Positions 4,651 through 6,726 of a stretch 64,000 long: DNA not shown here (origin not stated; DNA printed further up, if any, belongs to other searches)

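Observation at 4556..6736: ISAs1-type transposase fused to an N-terminal DUF4338-like domain, in two intact and recently active copies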

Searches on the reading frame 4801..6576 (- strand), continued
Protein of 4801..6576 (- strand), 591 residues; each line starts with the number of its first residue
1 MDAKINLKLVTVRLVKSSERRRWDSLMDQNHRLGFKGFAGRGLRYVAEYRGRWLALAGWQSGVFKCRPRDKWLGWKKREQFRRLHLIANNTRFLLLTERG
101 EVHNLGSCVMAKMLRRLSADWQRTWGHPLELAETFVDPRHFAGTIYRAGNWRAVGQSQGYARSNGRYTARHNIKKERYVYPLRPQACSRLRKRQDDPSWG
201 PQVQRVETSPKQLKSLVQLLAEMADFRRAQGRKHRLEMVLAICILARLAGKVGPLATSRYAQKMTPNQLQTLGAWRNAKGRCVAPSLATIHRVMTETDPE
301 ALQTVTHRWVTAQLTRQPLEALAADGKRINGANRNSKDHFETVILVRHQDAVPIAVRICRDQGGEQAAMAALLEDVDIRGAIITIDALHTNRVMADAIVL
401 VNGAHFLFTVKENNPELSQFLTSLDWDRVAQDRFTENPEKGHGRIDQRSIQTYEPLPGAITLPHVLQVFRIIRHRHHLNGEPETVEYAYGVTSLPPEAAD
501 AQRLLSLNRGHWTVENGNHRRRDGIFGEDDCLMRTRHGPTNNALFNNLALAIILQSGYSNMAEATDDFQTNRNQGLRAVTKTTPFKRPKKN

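Call 71: predict_structure(alignment_id=A3)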
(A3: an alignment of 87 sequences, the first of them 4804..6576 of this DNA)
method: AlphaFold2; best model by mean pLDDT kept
length: 591 residues; sequences in the alignment: 87
mean_pLDDT: 89.6   pTM: 0.88
mean pLDDT of the five models: 89.6, 88.0, 87.9, 87.5, 87.4
residues with pLDDT >= 90: 401; 70-90: 149; 50-70: 30; < 50: 11
segments of 3 or more residues with pLDDT < 50: 161-169
pLDDT, mean of each block of 10 residues (from residue 1): 80 92 92 81 94 95 78 89 89 89 92 96 92 90 89 83 43 83 94 89 59 86 87 93 98 97 97 95 96 93 90 75 93 85 93 90 82 87 90 90 93 91 97 97 95 95 96 95 96 96 96 93 94 90 96 94 96 95 74 40
secondary structure, 60 per line:
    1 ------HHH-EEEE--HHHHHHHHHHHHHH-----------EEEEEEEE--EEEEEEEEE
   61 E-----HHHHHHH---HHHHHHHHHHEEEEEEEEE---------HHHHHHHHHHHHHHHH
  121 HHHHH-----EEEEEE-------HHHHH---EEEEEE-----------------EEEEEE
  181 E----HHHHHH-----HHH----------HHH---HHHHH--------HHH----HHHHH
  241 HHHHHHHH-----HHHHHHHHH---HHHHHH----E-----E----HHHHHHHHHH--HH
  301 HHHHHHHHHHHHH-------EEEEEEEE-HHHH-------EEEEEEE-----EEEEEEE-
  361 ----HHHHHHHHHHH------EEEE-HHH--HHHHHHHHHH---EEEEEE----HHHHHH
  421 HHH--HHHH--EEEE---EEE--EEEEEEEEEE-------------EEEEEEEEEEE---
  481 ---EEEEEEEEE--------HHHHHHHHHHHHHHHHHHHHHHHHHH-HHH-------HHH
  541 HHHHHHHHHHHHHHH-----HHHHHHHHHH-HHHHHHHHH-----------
elements in order: E11-14 H17-30 E42-49 E52-61 H67-73 H77-86 E87-95 H105-125 E131-136 H144-148 E152-157 E175-181 H186-191 H216-220 H236-248 H254-262 H266-271 H287-296 H299-313 E321-328 H330-333 E341-347 E353-359 H365-375 E382-385 H392-401 E405-410 H415-423 H426-429 E432-435 E439-441 E444-453 E467-477 E484-492 H501-526 H538-555 H561-570 H572-580

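Call 74: fold_search(model_id=the predicted structure, library=pdb)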
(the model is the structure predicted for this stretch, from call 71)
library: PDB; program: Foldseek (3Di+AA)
matches with E <= 10: 1015; with E <= 0.001: 28
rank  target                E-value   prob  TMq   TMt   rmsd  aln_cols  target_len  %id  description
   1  4dm0_A                1.2e-09  1.00  0.38  0.47   6.8       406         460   12  TN5 transposase: 20MER OUTSIDE END 2 MN complex (released 2012-02-22)
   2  1muh_A                2.8e-09  1.00  0.34  0.42   8.7       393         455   12  CRYSTAL STRUCTURE OF TN5 TRANSPOSASE COMPLEXED WITH TRANSPOSON END DNA (released 2002-09-27)
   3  3ecp_A                3.9e-09  1.00  0.34  0.42   8.3       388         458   13  Crystal Structure Of Tn5 Transposase Complexed With 5' Phosphorylated Transposon End DNA (released 2008-10-21)
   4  1mus_A                7.0e-08  1.00  0.39  0.48   6.2       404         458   12  crystal structure of Tn5 transposase complexed with resolved outside end DNA (released 2002-09-27)
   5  1mm8_A                1.2e-07  1.00  0.34  0.43   8.8       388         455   12  Crystal structure of Tn5 Transposase complexed with ME DNA (released 2002-12-13)
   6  5dwn_C                1.9e-05  1.00  0.22  0.62   5.5       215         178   14  Crystal structure of Phosphinothricin N-acetyltransferase from Brucella ovis in complex with AcetylCoA <structure_deta (released 2015-10-28)
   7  5dwn_A                2.4e-05  1.00  0.21  0.60   5.6       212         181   16  Crystal structure of Phosphinothricin N-acetyltransferase from Brucella ovis in complex with AcetylCoA <structure_deta (released 2015-10-28)
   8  5dwn_B                4.2e-05  1.00  0.21  0.61   5.6       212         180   16  Crystal structure of Phosphinothricin N-acetyltransferase from Brucella ovis in complex with AcetylCoA <structure_deta (released 2015-10-28)
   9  5dwn_D                4.9e-05  1.00  0.21  0.60   5.7       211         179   16  Crystal structure of Phosphinothricin N-acetyltransferase from Brucella ovis in complex with AcetylCoA <structure_deta (released 2015-10-28)
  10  9c0f_D                9.4e-05  1.00  0.30  0.33  13.8       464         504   11  piggyBat transposase protein-DNA complex (released 2025-01-29)
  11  1b7e                  1.1e-04  1.00  0.31  0.46   8.6       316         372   13  TRANSPOSASE INHIBITOR (released 1999-04-21)
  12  2bue                  2.4e-04  1.00  0.22  0.63   6.8       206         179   14  Structure of AAC(6')-Ib in complex with Ribostamycin and Coenzyme A. (released 2008-09-02)
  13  4mbu_A                2.8e-04  1.00  0.19  0.56   6.1       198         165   13  Crystal structure of N-acetyltransferase from Staphylococcus aureus Mu50 (released 2014-09-03)
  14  3dr6_B                2.9e-04  1.00  0.19  0.57   6.1       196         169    9  Structure of yncA, a putative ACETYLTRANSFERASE from Salmonella typhimurium (released 2008-09-09)
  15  1v0c                  3.1e-04  1.00  0.21  0.62   7.4       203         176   14  Structure of AAC(6')-Ib in complex with Kanamycin C and AcetylCoA. (released 2008-09-02)
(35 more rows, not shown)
